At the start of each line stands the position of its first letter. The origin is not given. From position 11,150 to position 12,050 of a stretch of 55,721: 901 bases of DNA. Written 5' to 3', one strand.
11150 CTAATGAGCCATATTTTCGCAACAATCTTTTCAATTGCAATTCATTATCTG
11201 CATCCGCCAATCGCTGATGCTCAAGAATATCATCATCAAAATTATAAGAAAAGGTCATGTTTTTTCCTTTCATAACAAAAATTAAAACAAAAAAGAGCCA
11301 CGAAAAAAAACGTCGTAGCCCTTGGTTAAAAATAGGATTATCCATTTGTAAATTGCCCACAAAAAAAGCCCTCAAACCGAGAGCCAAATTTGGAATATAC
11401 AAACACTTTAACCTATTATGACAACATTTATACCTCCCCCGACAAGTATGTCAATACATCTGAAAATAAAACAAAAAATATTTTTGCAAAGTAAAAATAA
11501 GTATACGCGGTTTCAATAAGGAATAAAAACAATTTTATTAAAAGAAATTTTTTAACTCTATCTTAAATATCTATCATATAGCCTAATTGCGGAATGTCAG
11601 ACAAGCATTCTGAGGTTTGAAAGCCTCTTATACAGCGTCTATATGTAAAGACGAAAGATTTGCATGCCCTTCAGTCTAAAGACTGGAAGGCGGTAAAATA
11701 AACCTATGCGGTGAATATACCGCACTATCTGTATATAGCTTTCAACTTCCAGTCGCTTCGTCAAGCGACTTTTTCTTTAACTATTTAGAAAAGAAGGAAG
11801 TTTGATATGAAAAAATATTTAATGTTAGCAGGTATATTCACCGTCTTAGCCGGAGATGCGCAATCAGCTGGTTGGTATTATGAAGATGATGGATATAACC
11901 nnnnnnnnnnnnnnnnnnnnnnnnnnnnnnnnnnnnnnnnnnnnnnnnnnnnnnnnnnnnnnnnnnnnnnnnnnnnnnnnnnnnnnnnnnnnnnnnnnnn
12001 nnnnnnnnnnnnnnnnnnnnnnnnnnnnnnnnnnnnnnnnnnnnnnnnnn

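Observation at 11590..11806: Phage C4/CI-type antisense-RNA switch in the leader of a host outer-membrane protein gene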

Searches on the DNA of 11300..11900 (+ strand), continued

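Call 40: search_with_rna_model(model_id=R1, sources=[window, L001, L002, L003, L004, L005, L006, L007, L008, L009, L010, L011, L012, L013, L014, L015, L016, L017, L018, L019, L020, L021, L022, L023, L024, L025, L026, L027, L028, L029, L030, L031, L032, L033, L034, L035, L036, L037, L038, L039, L040, L041, L042, L043, L044, L045, L046, L047, L048, L049, L050, L051, L052, L053, L054, L055, L056, L057, L058, L059, L060, L061, L062, L063, L064, L065, L066, L067, L068, L069, L070, L071, L072, L073, L074, L075, L076, L077, L078, L079, L080, L081, L082, L083], max_evalue=1)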
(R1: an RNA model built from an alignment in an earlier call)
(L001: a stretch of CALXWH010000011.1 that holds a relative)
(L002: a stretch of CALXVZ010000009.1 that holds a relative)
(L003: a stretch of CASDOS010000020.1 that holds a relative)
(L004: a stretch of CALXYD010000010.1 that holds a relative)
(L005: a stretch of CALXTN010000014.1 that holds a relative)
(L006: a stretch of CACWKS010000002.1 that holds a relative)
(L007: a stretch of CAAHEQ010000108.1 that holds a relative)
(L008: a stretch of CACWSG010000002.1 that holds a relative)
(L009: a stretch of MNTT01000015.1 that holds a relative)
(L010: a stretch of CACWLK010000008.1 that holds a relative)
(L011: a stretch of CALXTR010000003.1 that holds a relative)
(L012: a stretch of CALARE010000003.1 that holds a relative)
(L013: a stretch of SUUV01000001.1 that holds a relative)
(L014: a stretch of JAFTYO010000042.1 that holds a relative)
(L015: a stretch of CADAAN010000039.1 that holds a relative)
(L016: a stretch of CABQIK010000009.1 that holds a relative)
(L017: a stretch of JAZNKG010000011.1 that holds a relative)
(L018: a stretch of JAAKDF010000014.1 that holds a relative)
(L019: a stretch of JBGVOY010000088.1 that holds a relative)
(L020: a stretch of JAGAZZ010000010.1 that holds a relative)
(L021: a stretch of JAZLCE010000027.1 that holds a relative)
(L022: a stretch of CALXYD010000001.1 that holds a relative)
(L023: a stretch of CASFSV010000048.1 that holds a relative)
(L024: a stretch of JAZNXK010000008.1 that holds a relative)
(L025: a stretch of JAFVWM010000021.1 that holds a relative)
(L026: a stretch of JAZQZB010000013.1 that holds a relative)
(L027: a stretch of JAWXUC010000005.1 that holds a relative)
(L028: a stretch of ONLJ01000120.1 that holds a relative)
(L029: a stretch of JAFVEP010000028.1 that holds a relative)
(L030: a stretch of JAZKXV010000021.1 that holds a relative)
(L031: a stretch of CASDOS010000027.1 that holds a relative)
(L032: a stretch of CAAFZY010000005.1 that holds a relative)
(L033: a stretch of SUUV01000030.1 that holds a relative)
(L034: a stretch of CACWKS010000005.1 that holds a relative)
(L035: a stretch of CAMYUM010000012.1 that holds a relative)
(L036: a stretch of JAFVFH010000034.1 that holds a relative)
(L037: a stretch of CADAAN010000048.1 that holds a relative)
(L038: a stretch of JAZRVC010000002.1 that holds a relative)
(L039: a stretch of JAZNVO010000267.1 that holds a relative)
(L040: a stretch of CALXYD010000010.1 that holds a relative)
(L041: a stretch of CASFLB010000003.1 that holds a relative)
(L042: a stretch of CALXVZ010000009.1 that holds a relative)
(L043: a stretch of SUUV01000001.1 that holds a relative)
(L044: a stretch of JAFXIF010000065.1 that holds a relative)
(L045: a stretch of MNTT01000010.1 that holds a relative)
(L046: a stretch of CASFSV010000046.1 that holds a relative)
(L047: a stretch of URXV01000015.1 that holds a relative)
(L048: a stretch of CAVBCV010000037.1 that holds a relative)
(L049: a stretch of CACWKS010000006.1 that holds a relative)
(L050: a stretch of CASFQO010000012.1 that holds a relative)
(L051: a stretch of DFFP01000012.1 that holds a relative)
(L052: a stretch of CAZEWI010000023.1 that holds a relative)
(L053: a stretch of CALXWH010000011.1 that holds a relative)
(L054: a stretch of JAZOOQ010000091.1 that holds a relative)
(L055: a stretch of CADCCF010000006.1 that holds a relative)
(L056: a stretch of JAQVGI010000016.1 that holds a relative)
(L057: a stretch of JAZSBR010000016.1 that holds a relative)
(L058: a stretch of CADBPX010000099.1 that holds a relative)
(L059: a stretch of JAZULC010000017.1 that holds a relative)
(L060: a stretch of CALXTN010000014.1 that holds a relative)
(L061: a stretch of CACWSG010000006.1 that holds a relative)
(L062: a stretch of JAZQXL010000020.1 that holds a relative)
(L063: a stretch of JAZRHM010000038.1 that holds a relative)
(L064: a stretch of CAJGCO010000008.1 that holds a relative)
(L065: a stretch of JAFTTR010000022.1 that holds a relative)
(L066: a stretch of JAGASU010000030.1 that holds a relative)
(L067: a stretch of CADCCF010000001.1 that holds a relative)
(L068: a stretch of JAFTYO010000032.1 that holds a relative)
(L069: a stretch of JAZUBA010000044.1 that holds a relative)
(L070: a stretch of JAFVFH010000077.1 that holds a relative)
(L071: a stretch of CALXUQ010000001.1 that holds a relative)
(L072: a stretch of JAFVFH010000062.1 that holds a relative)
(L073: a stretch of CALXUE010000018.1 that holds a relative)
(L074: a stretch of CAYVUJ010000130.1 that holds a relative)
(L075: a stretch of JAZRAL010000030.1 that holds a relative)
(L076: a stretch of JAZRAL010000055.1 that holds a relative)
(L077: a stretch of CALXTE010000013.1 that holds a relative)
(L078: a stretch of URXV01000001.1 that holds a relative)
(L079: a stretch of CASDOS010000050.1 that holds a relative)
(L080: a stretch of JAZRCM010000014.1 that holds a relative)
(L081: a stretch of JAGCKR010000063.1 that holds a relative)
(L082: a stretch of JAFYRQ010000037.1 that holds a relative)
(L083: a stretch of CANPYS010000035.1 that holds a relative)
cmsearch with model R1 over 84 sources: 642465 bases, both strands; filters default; matches with E-value up to 1: 171.
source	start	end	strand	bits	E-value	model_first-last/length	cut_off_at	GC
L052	2335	2410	+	96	2.1e-21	1-76/76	no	0.42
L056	1543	1619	+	95.3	3.2e-21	1-76/76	no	0.43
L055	2950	3026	-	95.2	3.5e-21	1-76/76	no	0.42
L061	7395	7471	+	94.9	4.1e-21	1-76/76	no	0.44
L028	6566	6641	-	94.5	5.2e-21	1-76/76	no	0.42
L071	2040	2114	-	94.2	6.3e-21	1-76/76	no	0.44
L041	267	341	+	94.1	6.9e-21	1-76/76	no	0.44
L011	3966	4040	-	93.9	7.6e-21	1-76/76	no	0.44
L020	3953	4027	-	93.5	9.5e-21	1-76/76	no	0.41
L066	6971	7045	-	93.5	9.5e-21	1-76/76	no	0.41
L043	2351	2425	-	93.2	1.1e-20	1-76/76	no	0.43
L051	2596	2671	-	93.2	1.1e-20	1-76/76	no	0.41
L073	212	286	+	92.7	1.6e-20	1-76/76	no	0.43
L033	116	190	+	92.7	1.6e-20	1-76/76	no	0.43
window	11681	11754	+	92.3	1.9e-20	1-76/76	no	0.42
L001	1778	1851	+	92.3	1.9e-20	1-76/76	no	0.42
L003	361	434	+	92.3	1.9e-20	1-76/76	no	0.42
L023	1900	1973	-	92.3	1.9e-20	1-76/76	no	0.42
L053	4042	4115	-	92.3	1.9e-20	1-76/76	no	0.42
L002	429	502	+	92.3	1.9e-20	1-76/76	no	0.43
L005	397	470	+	92.3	1.9e-20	1-76/76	no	0.43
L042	864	937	-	92.3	1.9e-20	1-76/76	no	0.43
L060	397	470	+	92.3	1.9e-20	1-76/76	no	0.43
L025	7714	7789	-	92.2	2e-20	1-76/76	no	0.43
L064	7922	7997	-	92.2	2e-20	1-76/76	no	0.43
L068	7052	7126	-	92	2.4e-20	1-76/76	no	0.44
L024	7087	7161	+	91.7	2.8e-20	1-76/76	no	0.43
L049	1636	1711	+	91.6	2.9e-20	1-76/76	no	0.46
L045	5561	5636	-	91.6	3.1e-20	1-76/76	no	0.45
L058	5488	5563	-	91.5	3.2e-20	1-76/76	no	0.43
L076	265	338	-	91.4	3.4e-20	1-76/76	no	0.43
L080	5910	5983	+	91.4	3.4e-20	1-76/76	no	0.43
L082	5520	5593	+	91.4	3.4e-20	1-76/76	no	0.43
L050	5785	5859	-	91.2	3.8e-20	1-76/76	no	0.43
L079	7167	7241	-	91.2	3.9e-20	1-76/76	no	0.44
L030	5798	5873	-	91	4.3e-20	1-76/76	no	0.43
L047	3455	3530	+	91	4.4e-20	1-76/76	no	0.46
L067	6953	7026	-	90.9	4.6e-20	1-76/76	no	0.43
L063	7693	7768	+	90.6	5.5e-20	1-76/76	no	0.43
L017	5247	5319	-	90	7.7e-20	1-76/76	no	0.42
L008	6156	6229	-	89.9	8.1e-20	1-76/76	no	0.45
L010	1666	1741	-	89.7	9.2e-20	1-76/76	no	0.42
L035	4925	5000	+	89.7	9.2e-20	1-76/76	no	0.42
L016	719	794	-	89.2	1.2e-19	1-76/76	no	0.45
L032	6532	6607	+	89.2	1.2e-19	1-76/76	no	0.45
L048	6484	6559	+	89.2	1.2e-19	1-76/76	no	0.45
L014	2730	2805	+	88.8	1.6e-19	1-76/76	no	0.43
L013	4847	4922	+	88.7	1.6e-19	1-76/76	no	0.45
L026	4627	4700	+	87.5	3.5e-19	1-76/76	no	0.41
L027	697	773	+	87.4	3.6e-19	1-76/76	no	0.44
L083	5867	5940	+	87.4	3.8e-19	1-76/76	no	0.45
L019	3480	3554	+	87.1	4.4e-19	1-76/76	no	0.45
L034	2501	2575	+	85.8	9.7e-19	1-76/76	no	0.45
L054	1132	1206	-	85.6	1.1e-18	1-76/76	no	0.41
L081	7725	7799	-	85.6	1.1e-18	1-76/76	no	0.41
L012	4963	5038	+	85.4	1.2e-18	1-76/76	no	0.41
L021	5662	5737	-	85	1.5e-18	1-76/76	no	0.41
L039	3428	3503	-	85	1.5e-18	1-76/76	no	0.41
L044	433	508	+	85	1.5e-18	1-76/76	no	0.41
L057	326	401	-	84.8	1.7e-18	1-76/76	no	0.45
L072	7306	7381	-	84.2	2.6e-18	1-76/76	no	0.43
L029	899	976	-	83.3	4.2e-18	1-76/76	no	0.37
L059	7164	7241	-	83.3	4.2e-18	1-76/76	no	0.44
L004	349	423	+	83.3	4.4e-18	1-76/76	no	0.44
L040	349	423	+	83.3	4.4e-18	1-76/76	no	0.44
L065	2865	2941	-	82.9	5.5e-18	1-76/76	no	0.38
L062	5005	5081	+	82.8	5.8e-18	1-76/76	no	0.36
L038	1566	1641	-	82.3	7.7e-18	1-76/76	no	0.42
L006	6328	6400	-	82.1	8.6e-18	1-76/76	no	0.47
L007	2550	2625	+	82.1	8.8e-18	1-76/76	no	0.39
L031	1465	1539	-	81.8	1.1e-17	1-76/76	no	0.47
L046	2773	2847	-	81.8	1.1e-17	1-76/76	no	0.47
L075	7516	7593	+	81.6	1.2e-17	1-76/76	no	0.38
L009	6321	6395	-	81.6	1.2e-17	1-76/76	no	0.47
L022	986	1060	-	81.6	1.2e-17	1-76/76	no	0.47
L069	6481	6558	+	81.3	1.4e-17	1-76/76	no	0.38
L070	6302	6378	-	80.4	2.4e-17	1-76/76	no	0.42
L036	2515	2592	+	80.4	2.4e-17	1-76/76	no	0.44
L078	809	883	+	79.9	3.3e-17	1-76/76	no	0.48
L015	2477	2555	+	78.2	9.2e-17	1-76/76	no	0.47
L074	4106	4179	-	76.3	2.8e-16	1-76/76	no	0.41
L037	285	363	-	73.3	1.7e-15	1-76/76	no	0.44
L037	525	605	-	70.5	8.9e-15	1-76/76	no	0.41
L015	2735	2811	+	61.2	2.3e-12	1-76/76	no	0.42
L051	850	918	-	58.9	9.3e-12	1-76/76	no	0.39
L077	1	48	-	56.8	3.3e-11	1-49/76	3'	0.48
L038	2627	2706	+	50.7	1.2e-09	1-76/76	no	0.5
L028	6995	7077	+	44.6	4.6e-08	1-76/76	no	0.37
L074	4324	4391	-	32.1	8.1e-05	1-76/76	no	0.46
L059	7164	7241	+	21.9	0.036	1-76/76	no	0.44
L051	850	918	+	21.8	0.04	1-76/76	no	0.39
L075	7516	7593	-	21.1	0.059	1-76/76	no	0.38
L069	6481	6558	-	20.7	0.075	1-76/76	no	0.38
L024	7087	7161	-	20.6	0.082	1-76/76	no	0.43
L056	1543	1619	-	20.2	0.1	1-76/76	no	0.43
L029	899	976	+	20.2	0.1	1-76/76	no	0.37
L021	5662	5737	+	19.9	0.12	1-76/76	no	0.41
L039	3428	3503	+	19.9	0.12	1-76/76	no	0.41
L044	433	508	-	19.9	0.12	1-76/76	no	0.41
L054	1132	1206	+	19.7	0.14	1-76/76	no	0.41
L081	7725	7799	+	19.7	0.14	1-76/76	no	0.41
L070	6302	6378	+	19.6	0.14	1-76/76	no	0.42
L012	4963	5038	-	19.6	0.15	1-76/76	no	0.41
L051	2596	2671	+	19.6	0.15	1-76/76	no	0.41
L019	3480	3554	-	19.6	0.15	1-76/76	no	0.45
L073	212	286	-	19.4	0.17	1-76/76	no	0.43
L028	6566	6641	+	19.4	0.17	1-76/76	no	0.42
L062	5005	5081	-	19.3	0.17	1-76/76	no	0.36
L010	1666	1741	+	19.2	0.18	1-76/76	no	0.42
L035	4925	5000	-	19.2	0.18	1-76/76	no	0.42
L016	719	794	+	19.2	0.19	1-76/76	no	0.45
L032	6532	6607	-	19.2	0.19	1-76/76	no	0.45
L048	6484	6559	-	19.2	0.19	1-76/76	no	0.45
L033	116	190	-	19.2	0.19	1-76/76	no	0.43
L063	7693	7768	-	19.1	0.19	1-76/76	no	0.43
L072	7306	7381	+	19.1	0.2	1-76/76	no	0.43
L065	2865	2941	+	19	0.21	1-76/76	no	0.38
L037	525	605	+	19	0.21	1-76/76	no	0.41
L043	2351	2425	+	18.9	0.21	1-76/76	no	0.43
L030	5798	5873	+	18.9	0.22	1-76/76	no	0.43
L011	3966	4040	+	18.9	0.22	1-76/76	no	0.44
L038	1566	1641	+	18.9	0.22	1-76/76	no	0.42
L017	5247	5319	+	18.9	0.23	1-76/76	no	0.42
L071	2040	2114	+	18.8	0.23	1-76/76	no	0.44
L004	349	423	-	18.8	0.23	1-76/76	no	0.44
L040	349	423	-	18.8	0.23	1-76/76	no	0.44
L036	2515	2592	-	18.8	0.23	1-76/76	no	0.44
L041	267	341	-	18.8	0.23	1-76/76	no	0.44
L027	697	773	-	18.8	0.24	1-76/76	no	0.44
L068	7052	7126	+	18.8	0.24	1-76/76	no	0.44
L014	2730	2805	-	18.8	0.24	1-76/76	no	0.43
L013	4847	4922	-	18.7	0.25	1-76/76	no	0.45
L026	4627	4700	-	18.7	0.25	1-76/76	no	0.41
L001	1778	1851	-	18.7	0.25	1-76/76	no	0.42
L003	361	434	-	18.7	0.25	1-76/76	no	0.42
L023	1900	1973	+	18.7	0.25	1-76/76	no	0.42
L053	4042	4115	+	18.7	0.25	1-76/76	no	0.42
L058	5488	5563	+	18.7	0.25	1-76/76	no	0.43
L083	5867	5940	-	18.7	0.25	1-76/76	no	0.45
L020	3953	4027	+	18.6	0.26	1-76/76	no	0.41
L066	6971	7045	+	18.6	0.26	1-76/76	no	0.41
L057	326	401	+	18.6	0.26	1-76/76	no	0.45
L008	6156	6229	+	18.6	0.26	1-76/76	no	0.45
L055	2950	3026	+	18.6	0.26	1-76/76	no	0.42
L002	429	502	-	18.6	0.26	1-76/76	no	0.43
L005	397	470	-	18.6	0.26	1-76/76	no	0.43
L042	864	937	+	18.6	0.26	1-76/76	no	0.43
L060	397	470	-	18.6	0.26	1-76/76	no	0.43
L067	6953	7026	+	18.6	0.27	1-76/76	no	0.43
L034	2501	2575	-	18.6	0.27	1-76/76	no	0.45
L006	6328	6400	+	18.6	0.27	1-76/76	no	0.47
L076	265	338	+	18.5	0.27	1-76/76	no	0.43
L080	5910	5983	-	18.5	0.27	1-76/76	no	0.43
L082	5520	5593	-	18.5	0.27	1-76/76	no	0.43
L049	1636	1711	-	18.5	0.28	1-76/76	no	0.46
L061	7395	7471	-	18.5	0.28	1-76/76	no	0.44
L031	1465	1539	+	18.5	0.28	1-76/76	no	0.47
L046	2773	2847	+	18.5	0.28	1-76/76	no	0.47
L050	5785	5859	+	18.5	0.28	1-76/76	no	0.43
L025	7714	7789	+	18.5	0.29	1-76/76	no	0.43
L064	7922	7997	+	18.5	0.29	1-76/76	no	0.43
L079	7167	7241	+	18.5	0.29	1-76/76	no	0.44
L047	3455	3530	-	18.4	0.29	1-76/76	no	0.46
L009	6321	6395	+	18.4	0.29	1-76/76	no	0.47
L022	986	1060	+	18.4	0.29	1-76/76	no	0.47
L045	5561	5636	+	18.4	0.3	1-76/76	no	0.45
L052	2335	2410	-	18.4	0.3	1-76/76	no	0.42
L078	809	883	-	18.4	0.3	1-76/76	no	0.48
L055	7826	7895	+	17.2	0.62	1-76/76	no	0.36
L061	2400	2469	-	16.6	0.88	1-76/76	no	0.37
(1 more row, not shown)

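Call 66: search_with_rna_model(model_id=R1, source=L084, max_evalue=10, filters=off, show_alignments=2)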
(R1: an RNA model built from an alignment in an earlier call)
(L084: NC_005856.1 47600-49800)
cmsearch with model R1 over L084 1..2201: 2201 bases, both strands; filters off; matches with E-value up to 10: 4.
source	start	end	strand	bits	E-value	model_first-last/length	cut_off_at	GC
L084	2145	2166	+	11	0.084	1-76/76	no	0.59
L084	2145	2166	-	9.1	0.27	1-76/76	no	0.59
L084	822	886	-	5.8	1.9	1-76/76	no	0.46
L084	2099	2120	+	4.9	3.3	1-76/76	no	0.36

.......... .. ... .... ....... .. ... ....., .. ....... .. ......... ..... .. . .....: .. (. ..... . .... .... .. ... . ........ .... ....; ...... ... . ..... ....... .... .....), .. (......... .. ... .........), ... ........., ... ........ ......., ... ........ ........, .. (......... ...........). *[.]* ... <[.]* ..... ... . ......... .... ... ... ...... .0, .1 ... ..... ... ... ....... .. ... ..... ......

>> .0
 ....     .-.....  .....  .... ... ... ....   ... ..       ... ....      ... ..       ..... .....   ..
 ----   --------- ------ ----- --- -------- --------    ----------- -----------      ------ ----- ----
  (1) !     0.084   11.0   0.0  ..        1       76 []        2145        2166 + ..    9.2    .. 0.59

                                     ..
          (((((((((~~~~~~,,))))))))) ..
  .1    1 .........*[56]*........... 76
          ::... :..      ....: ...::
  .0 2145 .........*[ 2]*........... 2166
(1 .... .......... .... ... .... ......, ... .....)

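Call 69: search_dna_similar(query=window:11585-11806:+, collection=phages, mode=distant, max_evalue=0.01, max_rows=10)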
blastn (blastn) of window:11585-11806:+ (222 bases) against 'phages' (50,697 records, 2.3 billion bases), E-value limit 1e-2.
No match.

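Call 70: search_dna_similar(query=window:11585-11806:+, collection=plasmids, mode=distant, max_evalue=0.01, max_rows=10)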
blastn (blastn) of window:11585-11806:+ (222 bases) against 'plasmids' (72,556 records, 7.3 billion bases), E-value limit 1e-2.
No match.
